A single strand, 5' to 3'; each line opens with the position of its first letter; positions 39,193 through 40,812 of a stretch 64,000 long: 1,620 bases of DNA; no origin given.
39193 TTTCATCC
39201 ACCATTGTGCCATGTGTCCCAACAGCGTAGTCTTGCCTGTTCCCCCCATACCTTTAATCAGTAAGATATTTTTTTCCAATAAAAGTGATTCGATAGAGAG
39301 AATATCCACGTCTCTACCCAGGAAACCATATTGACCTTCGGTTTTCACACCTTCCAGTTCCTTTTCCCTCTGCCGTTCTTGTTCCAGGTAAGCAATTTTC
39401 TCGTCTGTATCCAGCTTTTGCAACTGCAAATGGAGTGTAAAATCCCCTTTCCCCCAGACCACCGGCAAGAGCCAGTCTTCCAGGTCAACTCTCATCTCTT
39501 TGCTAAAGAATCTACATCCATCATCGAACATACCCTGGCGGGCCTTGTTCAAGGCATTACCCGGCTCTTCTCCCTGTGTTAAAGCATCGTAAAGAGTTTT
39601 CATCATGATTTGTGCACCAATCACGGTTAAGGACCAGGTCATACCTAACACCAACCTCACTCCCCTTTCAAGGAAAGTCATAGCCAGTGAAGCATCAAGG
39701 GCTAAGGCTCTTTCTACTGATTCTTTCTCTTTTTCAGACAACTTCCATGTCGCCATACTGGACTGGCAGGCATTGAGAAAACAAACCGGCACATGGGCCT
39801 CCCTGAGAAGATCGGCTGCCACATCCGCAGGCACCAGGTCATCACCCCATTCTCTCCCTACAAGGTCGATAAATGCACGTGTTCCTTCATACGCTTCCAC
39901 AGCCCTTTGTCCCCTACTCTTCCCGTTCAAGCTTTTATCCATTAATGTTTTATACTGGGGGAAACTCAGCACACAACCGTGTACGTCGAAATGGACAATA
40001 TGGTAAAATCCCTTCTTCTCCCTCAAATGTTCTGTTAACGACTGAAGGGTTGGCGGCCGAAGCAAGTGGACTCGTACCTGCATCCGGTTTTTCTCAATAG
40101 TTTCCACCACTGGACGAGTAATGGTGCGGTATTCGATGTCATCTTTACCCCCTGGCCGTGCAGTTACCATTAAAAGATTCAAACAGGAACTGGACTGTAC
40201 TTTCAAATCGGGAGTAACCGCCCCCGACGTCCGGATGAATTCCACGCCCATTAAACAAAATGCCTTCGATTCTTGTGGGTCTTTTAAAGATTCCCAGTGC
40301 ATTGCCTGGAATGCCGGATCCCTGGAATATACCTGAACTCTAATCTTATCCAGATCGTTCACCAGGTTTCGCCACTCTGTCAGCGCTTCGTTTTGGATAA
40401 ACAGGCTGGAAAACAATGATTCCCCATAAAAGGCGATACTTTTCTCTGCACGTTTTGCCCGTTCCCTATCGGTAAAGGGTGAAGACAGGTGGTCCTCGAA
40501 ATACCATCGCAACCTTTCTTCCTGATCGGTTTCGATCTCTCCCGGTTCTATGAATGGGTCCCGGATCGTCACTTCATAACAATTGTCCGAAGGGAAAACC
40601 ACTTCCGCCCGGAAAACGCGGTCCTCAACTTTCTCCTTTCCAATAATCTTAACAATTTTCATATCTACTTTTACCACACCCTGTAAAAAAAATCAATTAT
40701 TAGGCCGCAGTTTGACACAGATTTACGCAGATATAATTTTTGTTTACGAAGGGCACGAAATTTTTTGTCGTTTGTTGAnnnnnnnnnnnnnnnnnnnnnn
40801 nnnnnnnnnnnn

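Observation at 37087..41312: Small acidic ORF plus CHAT(caspase-like)-NB-ARC-TPR giant: candidate protease-armed NLR-like immune module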

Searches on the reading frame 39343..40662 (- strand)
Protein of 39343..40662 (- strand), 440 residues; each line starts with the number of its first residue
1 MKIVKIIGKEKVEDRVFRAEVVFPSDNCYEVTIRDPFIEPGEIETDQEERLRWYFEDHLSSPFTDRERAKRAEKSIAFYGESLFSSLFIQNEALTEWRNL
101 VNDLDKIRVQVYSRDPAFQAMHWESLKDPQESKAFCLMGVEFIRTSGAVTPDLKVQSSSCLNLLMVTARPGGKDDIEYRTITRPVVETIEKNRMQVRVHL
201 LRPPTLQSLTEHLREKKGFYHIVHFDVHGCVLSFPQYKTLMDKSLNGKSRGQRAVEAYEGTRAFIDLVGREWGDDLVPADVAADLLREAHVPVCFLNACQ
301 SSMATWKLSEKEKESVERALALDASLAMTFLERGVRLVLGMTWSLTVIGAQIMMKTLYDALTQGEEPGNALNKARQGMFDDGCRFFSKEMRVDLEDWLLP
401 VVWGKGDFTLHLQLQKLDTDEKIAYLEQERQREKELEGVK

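Call 15: find_homologous_proteins(query=window:39343-40662:-, max_evalue=0.001)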
Query window:39343-40662:- (440 aa): 453 proteins with E <= 0.001 among 8000 candidates; the best 120 are listed.
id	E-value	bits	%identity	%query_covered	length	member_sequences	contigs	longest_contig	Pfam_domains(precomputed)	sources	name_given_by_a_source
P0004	4.6e-189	646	67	100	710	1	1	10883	PF12770.13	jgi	jgi:hypothetical protein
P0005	2.6e-159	548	59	100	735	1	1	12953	PF12770.13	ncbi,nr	ncbi:MAG: CHAT domain-containing protein [bacterium]|nr:CHAT domain-containing protein [bacterium]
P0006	9.3e-149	514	70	71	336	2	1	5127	-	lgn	-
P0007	2.0e-144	499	71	70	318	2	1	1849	-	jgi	-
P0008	5.0e-103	363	59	62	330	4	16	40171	-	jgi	jgi:hypothetical protein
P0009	1.9e-100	354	62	57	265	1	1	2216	-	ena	-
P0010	2.1e-100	354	66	51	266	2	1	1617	-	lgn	-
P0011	1.4e-99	351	53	71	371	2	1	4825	-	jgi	-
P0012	2.7e-96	341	49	84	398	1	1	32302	PF12770.13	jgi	jgi:hypothetical protein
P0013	4.6e-93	330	53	64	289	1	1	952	PF12770.13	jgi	jgi:hypothetical protein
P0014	2.3e-77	278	38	97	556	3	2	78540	PF24883.3,PF12770.13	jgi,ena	-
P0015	5.1e-76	274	37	98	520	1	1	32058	PF12770.13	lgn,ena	-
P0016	1.1e-74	270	38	94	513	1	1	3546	PF12770.13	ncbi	ncbi:MAG: CHAT domain-containing protein, partial [Phormidesmis sp.]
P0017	3.3e-74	268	36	95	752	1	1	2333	PF13401.13,PF12770.13,PF00931.29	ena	-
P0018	8.3e-74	267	36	90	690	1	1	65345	PF13401.13,PF12770.13,PF00931.29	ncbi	ncbi:MAG: CHAT domain-containing protein [Cyanobacteria bacterium P01_A01_bin.137]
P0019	1.7e-73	266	36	98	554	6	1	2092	PF12770.13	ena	-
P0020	2.9e-73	265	37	94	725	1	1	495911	PF05729.19,PF13401.13,PF12770.13,PF00931.29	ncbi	-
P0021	3.2e-73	265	36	88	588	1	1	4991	PF13401.13,PF12770.13,PF01364.25,PF00931.29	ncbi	ncbi:MAG: CHAT domain-containing protein, partial [Cyanobacteria bacterium P01_G01_bin.49]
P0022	8.7e-73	263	36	94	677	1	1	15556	PF24883.3,PF05729.19,PF13401.13,PF12770.13,PF01364.25,PF00931.29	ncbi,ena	-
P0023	1.4e-72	263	37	94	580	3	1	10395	PF12770.13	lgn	-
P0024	6.0e-72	260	36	97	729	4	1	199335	PF12770.13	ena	-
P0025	6.6e-72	260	36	98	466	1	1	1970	PF12770.13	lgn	-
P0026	6.7e-72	260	35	95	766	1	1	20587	PF12770.13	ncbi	ncbi:CHAT domain-containing protein, partial [Leptolyngbya cf. ectocarpi LEGE 11479]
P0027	6.7e-72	260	36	93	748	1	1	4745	PF24883.3,PF13401.13,PF12770.13,PF00931.29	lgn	-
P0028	1.1e-71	260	35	94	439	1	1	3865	PF12770.13,PF01364.25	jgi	-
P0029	1.4e-71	259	36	95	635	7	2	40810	PF13401.13,PF12770.13,PF00931.29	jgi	-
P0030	3.8e-71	258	36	95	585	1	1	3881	PF12770.13,PF13191.13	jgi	-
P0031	3.9e-71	258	36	98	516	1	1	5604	PF12770.13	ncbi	-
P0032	4.6e-71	258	38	93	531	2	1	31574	PF12770.13,PF13191.13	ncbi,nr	ncbi:MAG: CHAT domain-containing protein [Desulfobacteraceae bacterium]|nr:CHAT domain-containing pr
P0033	5.2e-71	257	36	94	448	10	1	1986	PF12770.13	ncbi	ncbi:MAG: CHAT domain-containing protein, partial [Waterburya sp.]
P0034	1.0e-70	256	36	91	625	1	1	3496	PF05729.19,PF12770.13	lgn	-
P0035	1.9e-70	256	36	90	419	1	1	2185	PF12770.13,PF01364.25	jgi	jgi:hypothetical protein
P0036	3.2e-70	255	36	95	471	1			PF12770.13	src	-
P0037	2.5e-69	252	34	93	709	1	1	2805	PF13401.13,PF12770.13,PF01364.25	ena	-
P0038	3.0e-69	252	39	88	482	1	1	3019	PF12770.13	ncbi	ncbi:MAG: CHAT domain-containing protein, partial [Chloroflexi bacterium]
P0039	3.4e-69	251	36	94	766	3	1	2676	PF24883.3,PF05729.19,PF13401.13,PF12770.13,PF00931.29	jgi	-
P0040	4.2e-69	251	35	95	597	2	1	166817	PF12770.13,PF20720.4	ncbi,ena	-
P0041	6.0e-69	251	35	98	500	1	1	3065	PF12770.13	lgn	-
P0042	9.6e-69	250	36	95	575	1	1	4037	PF12770.13,PF00931.29,PF13191.13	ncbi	ncbi:MAG: CHAT domain-containing protein, partial [Elainellaceae cyanobacterium]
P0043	1.0e-68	250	35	90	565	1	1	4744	PF12770.13,PF01364.25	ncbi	ncbi:MAG: CHAT domain-containing protein [Xenococcus sp. (in: cyanobacteria)]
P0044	1.3e-68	249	35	90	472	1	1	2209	PF12770.13,PF01364.25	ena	-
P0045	1.8e-68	249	35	94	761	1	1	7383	PF13401.13,PF12770.13,PF01364.25,PF00931.29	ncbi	ncbi:MAG: hypothetical protein RLZZ69_485, partial [Cyanobacteriota bacterium]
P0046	4.0e-68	248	36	94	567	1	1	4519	PF12770.13,PF00931.29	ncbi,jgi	jgi:hypothetical protein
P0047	4.1e-68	248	36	94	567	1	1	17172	PF12770.13,PF00931.29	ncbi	-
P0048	7.5e-68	247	36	98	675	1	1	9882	PF12770.13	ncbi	ncbi:MAG: CHAT domain-containing protein, partial [Cyanobacteria bacterium P01_D01_bin.123]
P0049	1.1e-67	246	35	95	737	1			PF05729.19,PF13401.13,PF12770.13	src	-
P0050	1.2e-67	246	38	87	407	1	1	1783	PF12770.13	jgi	jgi:GNAT superfamily N-acetyltransferase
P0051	1.3e-67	246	35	99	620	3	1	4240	PF24883.3,PF05729.19,PF13401.13,PF12770.13,PF00931.29,PF13191.13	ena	-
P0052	3.0e-67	245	34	96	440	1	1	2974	PF12770.13,PF01364.25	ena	-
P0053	4.8e-67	244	35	93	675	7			PF05729.19,PF13401.13,PF12770.13,PF00931.29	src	-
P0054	1.0e-66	243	35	98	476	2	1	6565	PF12770.13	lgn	-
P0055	1.1e-66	243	36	89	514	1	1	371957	PF12770.13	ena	-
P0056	1.4e-66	243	34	88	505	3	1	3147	PF12770.13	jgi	-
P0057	1.5e-66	243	37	94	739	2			PF05729.19,PF13401.13,PF12770.13,PF00931.29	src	-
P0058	2.6e-66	242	35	96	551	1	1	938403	PF12770.13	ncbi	-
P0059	2.9e-66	242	36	96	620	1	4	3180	PF24883.3,PF13401.13,PF12770.13,PF00931.29,PF13191.13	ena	-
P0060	3.0e-66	242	36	96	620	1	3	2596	PF24883.3,PF05729.19,PF13401.13,PF12770.13,PF00931.29,PF13191.13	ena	-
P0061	3.4e-66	242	36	88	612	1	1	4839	PF05729.19,PF12770.13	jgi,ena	-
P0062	5.7e-66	241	36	87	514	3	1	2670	PF12770.13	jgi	jgi:CHAT domain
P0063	7.1e-66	240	36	92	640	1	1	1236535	PF13401.13,PF12770.13,PF00931.29,PF13191.13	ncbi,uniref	ncbi:CHAT domain-containing protein [Leptolyngbya sp. DQ-M1]|uniref:CHAT domain-containing protein n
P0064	2.6e-65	239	36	94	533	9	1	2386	PF12770.13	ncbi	ncbi:MAG: CHAT domain-containing protein [Pseudanabaena sp. ELA748]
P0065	3.9e-65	238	36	93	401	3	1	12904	PF12770.13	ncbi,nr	ncbi:MAG: CHAT domain-containing protein [Leptolyngbyaceae cyanobacterium SL_5_9]|nr:CHAT domain-con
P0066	4.1e-65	238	35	98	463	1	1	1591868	PF12770.13,PF01364.25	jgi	jgi:hypothetical protein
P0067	5.3e-65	238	34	94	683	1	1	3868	PF12770.13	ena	-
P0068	2.1e-64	236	34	98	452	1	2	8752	PF12770.13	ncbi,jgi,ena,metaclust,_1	metaclust:\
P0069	2.3e-64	236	37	92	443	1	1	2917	PF12770.13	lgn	-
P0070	2.7e-64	235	35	91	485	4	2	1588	PF12770.13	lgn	-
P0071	2.9e-64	235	37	83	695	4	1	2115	PF05729.19,PF12770.13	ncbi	ncbi:MAG: CHAT domain-containing protein, partial [Microcystaceae cyanobacterium]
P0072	3.4e-64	235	35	94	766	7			PF25063.1,PF13414.13,PF24885.2,PF12770.13,PF00931.29,PF13374.13,PF17874.8,PF00515.35,PF05729.19,PF13424.13,PF13181.13,PF07719.24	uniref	uniref:tetratricopeptide repeat protein n=1 Tax=Scytonema sp. PCC 10023 TaxID=1680591 RepID=UPI0039C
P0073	4.4e-64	235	35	94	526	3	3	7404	PF12770.13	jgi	-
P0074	6.0e-64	234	34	90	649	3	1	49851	PF12770.13,PF00931.29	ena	-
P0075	6.1e-64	234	36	91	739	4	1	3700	PF24883.3,PF05729.19,PF13401.13,PF12770.13,PF00931.29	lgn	-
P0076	6.9e-64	234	37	88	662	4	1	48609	PF05729.19,PF13401.13,PF12770.13,PF01364.25,PF00931.29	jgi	-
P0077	8.5e-64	234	33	90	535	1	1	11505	PF12770.13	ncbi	ncbi:MAG: CHAT domain-containing protein, partial [Cyanobacteria bacterium P01_F01_bin.53]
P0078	1.0e-63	233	34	94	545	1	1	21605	PF12770.13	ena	-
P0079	3.8e-63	232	32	97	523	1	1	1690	PF24883.3,PF12770.13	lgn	-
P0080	4.3e-63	231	37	92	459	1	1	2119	PF12770.13,PF01364.25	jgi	jgi:hypothetical protein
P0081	8.1e-63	230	34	89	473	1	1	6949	PF12770.13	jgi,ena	jgi:hypothetical protein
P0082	8.3e-63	230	35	85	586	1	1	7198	PF12770.13,PF00931.29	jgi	jgi:hypothetical protein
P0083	1.8e-62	229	36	88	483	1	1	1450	PF12770.13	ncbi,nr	ncbi:MAG: CHAT domain-containing protein, partial [Anaerolineales bacterium]|nr:CHAT domain-containi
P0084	2.3e-62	229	34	97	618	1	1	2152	PF12770.13,PF00931.29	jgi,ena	-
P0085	2.5e-62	229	35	92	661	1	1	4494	PF13604.13,PF05729.19,PF13401.13,PF12770.13,PF00931.29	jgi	jgi:hypothetical protein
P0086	2.6e-62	229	33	99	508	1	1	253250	PF12770.13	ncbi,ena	-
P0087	3.5e-62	228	36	95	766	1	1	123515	PF05729.19,PF13401.13,PF12770.13,PF00931.29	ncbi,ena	-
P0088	5.5e-62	228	34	90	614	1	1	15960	PF13401.13,PF12770.13,PF00931.29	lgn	-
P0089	5.9e-62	228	34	97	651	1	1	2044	PF05729.19,PF12770.13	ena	-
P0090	1.4e-61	226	36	96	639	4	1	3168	PF05729.19,PF13401.13,PF12770.13,PF00931.29,PF13191.13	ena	-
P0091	3.1e-61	225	35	95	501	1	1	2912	PF12770.13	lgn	-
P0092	3.4e-61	225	33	96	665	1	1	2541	PF24883.3,PF05729.19,PF13401.13,PF12770.13,PF01364.25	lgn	-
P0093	3.7e-61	225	37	85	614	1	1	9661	PF05729.19,PF12770.13,PF00931.29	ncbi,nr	ncbi:MAG: CHAT domain-containing protein, partial [Caldilineaceae bacterium]|nr:CHAT domain-containi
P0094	5.1e-61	224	35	90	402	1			PF12770.13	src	-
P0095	7.5e-61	224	33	93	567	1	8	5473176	PF12770.13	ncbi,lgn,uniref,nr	ncbi:CHAT domain-containing protein [Leptolyngbya sp. PCC 6406]|uniref:CHAT domain-containing protei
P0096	9.1e-61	224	36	93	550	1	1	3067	PF12770.13,PF01364.25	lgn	-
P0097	3.0e-60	222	34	95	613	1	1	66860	PF12770.13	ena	-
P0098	4.9e-60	221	33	94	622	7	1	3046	PF12770.13,PF00931.29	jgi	jgi:CHAT domain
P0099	8.0e-60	221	37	85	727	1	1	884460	PF24883.3,PF05729.19,PF13401.13,PF12770.13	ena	-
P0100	8.1e-60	221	37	77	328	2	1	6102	PF12770.13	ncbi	ncbi:MAG: CHAT domain-containing protein [Cyanobacteria bacterium J06600_6]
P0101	2.6e-59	219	37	74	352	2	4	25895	PF12770.13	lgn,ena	-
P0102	2.6e-59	219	36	85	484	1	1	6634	PF12770.13,PF01364.25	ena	-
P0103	3.0e-59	219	39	66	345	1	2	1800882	PF12770.13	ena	-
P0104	3.8e-59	218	34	93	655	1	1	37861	PF05729.19,PF13401.13,PF12770.13,PF13191.13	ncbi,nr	ncbi:CHAT domain-containing protein, partial [Anaerolineales bacterium HSG24]|nr:CHAT domain-contain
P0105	5.7e-59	218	32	95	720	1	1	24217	PF24883.3,PF05729.19,PF13401.13,PF12770.13,PF00931.29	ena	-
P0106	6.3e-59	218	34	95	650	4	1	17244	PF24883.3,PF05729.19,PF12770.13,PF00931.29,PF13191.13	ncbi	-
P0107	8.1e-59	217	39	80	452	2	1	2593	PF12770.13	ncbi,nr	ncbi:MAG: CHAT domain-containing protein [Desulfobacterales bacterium]|nr:CHAT domain-containing pro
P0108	2.5e-58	216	35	89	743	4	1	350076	PF24883.3,PF05729.19,PF13401.13,PF12770.13,PF25199.2,PF00931.29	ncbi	-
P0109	3.1e-58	215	33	91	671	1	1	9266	PF12770.13,PF00931.29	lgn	-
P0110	4.6e-58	215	37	73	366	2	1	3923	PF12770.13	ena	-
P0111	5.0e-58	215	40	69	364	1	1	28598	PF12770.13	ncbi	ncbi:MAG: CHAT domain-containing protein, partial [Thainema sp.]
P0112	5.4e-58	215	35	93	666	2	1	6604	PF05729.19,PF13401.13,PF12770.13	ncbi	-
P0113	1.3e-57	213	36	90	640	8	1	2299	PF05729.19,PF13401.13,PF12770.13,PF01364.25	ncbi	ncbi:MAG: CHAT domain-containing protein, partial [Anaerolineae bacterium]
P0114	1.6e-57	213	35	92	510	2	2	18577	PF12770.13,PF13191.13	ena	-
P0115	2.8e-57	212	35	85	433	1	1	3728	PF12770.13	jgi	jgi:hypothetical protein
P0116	3.7e-57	212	34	92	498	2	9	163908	PF12770.13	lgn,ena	-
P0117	6.7e-57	211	33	91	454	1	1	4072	PF12770.13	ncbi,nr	ncbi:MAG: CHAT domain-containing protein, partial [Caldilineaceae bacterium]|nr:CHAT domain-containi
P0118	1.2e-56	210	37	85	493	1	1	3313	PF12770.13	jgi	jgi:hypothetical protein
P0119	1.4e-56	210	33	94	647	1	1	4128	PF25201.1,PF13401.13,PF12770.13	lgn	-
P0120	2.5e-56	209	33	91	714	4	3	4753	PF05729.19,PF12770.13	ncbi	ncbi:MAG: CHAT domain-containing protein [Ktedonobacteraceae bacterium]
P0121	5.9e-56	208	35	84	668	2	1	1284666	PF13401.13,PF12770.13,PF00931.29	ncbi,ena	-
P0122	7.0e-56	208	32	98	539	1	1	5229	PF12770.13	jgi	jgi:hypothetical protein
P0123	1.2e-55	207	36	81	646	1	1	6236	PF05729.19,PF13401.13,PF20703.4,PF12770.13,PF00931.29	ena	-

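Call 17: find_encoding_contigs(protein=P0004, flank=6000, max_places=2)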
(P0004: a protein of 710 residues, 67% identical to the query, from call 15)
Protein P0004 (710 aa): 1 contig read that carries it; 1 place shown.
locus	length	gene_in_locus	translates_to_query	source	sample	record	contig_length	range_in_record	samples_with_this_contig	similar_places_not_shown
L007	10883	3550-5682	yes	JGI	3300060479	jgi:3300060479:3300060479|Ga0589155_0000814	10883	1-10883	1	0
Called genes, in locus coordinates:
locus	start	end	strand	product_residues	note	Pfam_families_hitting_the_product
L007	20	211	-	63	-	-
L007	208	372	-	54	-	-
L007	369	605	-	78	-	PF09720:Unstab_antitox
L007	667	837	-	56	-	-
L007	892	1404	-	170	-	-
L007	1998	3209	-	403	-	PF13173:AAA_14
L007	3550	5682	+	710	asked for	PF12770:CHAT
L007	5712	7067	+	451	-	-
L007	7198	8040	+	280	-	PF26164:Bact_GSDM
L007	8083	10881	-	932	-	?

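Call 18: find_encoding_contigs(protein=P0005, flank=6000, max_places=2)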
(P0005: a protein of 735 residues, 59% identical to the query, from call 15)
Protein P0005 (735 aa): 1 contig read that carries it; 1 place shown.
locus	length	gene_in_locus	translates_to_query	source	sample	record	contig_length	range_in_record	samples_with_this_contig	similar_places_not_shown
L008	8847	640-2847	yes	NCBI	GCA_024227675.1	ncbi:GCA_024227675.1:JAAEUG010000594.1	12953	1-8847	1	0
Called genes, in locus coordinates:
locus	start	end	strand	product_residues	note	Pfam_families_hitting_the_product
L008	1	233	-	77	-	PF18478:PIN_10 (weak), PF18480:DUF5615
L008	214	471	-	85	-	PF04255:DUF433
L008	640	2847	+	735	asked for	PF12770:CHAT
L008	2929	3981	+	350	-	PF00515:TPR_1 (faint), PF13181:TPR_8 (faint), PF07719:TPR_2 (faint), PF13424:TPR_12 (weak), PF10952:DUF2753 (faint), PF13424:TPR_12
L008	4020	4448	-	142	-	PF10130:PIN_2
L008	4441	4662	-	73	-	-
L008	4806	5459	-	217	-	-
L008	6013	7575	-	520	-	PF18911:PKD_4, PF00801:PKD, PF18998:Flg_new_2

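Call 30: predict_structure(alignment_id=A2)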
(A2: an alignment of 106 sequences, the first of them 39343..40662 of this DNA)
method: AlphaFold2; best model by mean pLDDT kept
length: 440 residues; sequences in the alignment: 106
mean_pLDDT: 87.5   pTM: 0.88
mean pLDDT of the five models: 87.5, 86.2, 86.1, 86.0, 84.1
residues with pLDDT >= 90: 267; 70-90: 129; 50-70: 34; < 50: 10
segments of 3 or more residues with pLDDT < 50: 316-321
pLDDT, mean of each block of 10 residues (from residue 1): 96 95 98 86 69 89 91 94 97 97 94 92 96 96 89 92 91 71 86 90 94 97 93 91 70 82 91 89 97 88 64 50 75 94 87 92 91 95 79 90 83 85 88 73
secondary structure, 60 per line:
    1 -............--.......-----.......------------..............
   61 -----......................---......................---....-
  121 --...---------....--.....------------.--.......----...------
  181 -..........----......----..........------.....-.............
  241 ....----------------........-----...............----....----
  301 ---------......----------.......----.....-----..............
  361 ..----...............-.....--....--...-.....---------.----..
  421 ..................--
elements in order: E2-13 E16-22 E28-34 H47-60 H66-87 H91-106 E107-112 H116-119 H135-138 E141-145 E161-167 H182-191 E196-201 H206-215 E222-226 E228-233 H234-244 E261-268 E274-278 H279-288 E293-296 H310-315 H326-332 E337-341 H347-362 H367-381 E383-387 E390-393 E400-404 H419-438

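Call 36: fold_search(model_id=the predicted structure, library=pdb)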
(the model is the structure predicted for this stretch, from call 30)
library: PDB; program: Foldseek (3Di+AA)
matches with E <= 10: 1302; with E <= 0.001: 33
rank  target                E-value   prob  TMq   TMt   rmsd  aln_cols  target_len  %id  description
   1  8eex_B                6.0e-09  1.00  0.51  0.33   6.1       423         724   11  Cas7-11 in complex with Csx29 (released 2022-11-16)
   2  8d9f_A                1.6e-08  1.00  0.51  0.36   6.1       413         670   11  gRAMP-TPR-CHAT (Craspase) (released 2023-06-14)
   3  7y9x_B                1.9e-08  1.00  0.50  0.32   6.1       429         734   10  Structure of the Cas7-11-Csx29-guide RNA complex (released 2022-11-09)
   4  8eey_B                2.1e-08  1.00  0.51  0.33   6.3       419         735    9  Cas7-11 in complex with DR-mismatched target RNA, Csx29 and Csx30 (released 2022-11-16)
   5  8tl0_B                6.0e-08  1.00  0.34  0.32  14.7       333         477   16  Structure of activated SAVED-CHAT filament (released 2024-03-06)
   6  8tl0_A                8.0e-08  1.00  0.34  0.31  15.7       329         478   15  Structure of activated SAVED-CHAT filament (released 2024-03-06)
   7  8rot_A                1.1e-07  1.00  0.47  0.25   6.9       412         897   13  Cryo-EM structure of the transmembrane anti-sigma factor DdvA (released 2024-11-06)
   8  7y84_C                1.1e-07  1.00  0.48  0.34   6.8       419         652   10  CryoEM structure of type III-E CRISPR Craspase gRAMP-crRNA in complex with TPR-CHAT protease (released 2022-12-14)
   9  8tl0_C                1.3e-07  1.00  0.34  0.32  15.3       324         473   15  Structure of activated SAVED-CHAT filament (released 2024-03-06)
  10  8tl0_D                1.5e-07  1.00  0.34  0.31  14.8       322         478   16  Structure of activated SAVED-CHAT filament (released 2024-03-06)
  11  8d9h_E                2.4e-07  1.00  0.49  0.34   6.2       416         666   11  gRAMP-TPR-CHAT match PFS target RNA(Craspase) (released 2023-06-14)
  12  7x8a_D                2.7e-07  1.00  0.47  0.33   7.0       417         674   10  Cryo-EM structure of a bacterial protein complex (released 2022-11-16)
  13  7y85_D                2.9e-07  1.00  0.52  0.37   5.9       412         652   10  CryoEM structure of type III-E CRISPR Craspase gRAMP-crRNA in complex with TPR-CHAT protease bound to self RNA target (released 2022-12-14)
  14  5mz6_1                4.8e-07  1.00  0.39  0.19  15.3       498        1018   11  Cryo-EM structure of a Separase-Securin complex from Caenorhabditis elegans at 3.8 A resolution (released 2017-03-08)
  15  8rw5                  6.4e-07  1.00  0.46  0.25   6.8       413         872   13  Symmetry expansion of dimeric transmembrane anti-sigma factor DdvA (released 2024-11-06)
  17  8tl0_I                6.8e-07  1.00  0.34  0.31  14.2       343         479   15  Structure of activated SAVED-CHAT filament (released 2024-03-06)
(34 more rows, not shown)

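Call 45: find_encoding_contigs(protein=P0012, flank=7000, max_places=2)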
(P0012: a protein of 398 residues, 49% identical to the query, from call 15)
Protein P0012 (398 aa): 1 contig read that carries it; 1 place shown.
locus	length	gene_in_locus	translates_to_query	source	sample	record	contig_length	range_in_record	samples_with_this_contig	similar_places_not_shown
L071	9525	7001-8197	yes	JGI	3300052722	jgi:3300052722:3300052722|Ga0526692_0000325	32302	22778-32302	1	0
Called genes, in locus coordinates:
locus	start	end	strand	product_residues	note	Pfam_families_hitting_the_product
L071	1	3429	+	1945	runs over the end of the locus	PF00069:Pkinase, PF07714:PK_Tyr_Ser-Thr, PF13191:AAA_16, PF01590:GAF, PF13185:GAF_2, PF13492:GAF_3 (weak), PF13426:PAS_9, PF00990:GGDEF, +1 more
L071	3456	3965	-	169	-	-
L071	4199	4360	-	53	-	-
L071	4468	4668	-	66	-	-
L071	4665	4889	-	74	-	-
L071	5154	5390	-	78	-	PF19371:DUF5946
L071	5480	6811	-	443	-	PF00248:Aldo_ket_red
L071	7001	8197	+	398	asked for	PF12770:CHAT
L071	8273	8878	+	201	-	-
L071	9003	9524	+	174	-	?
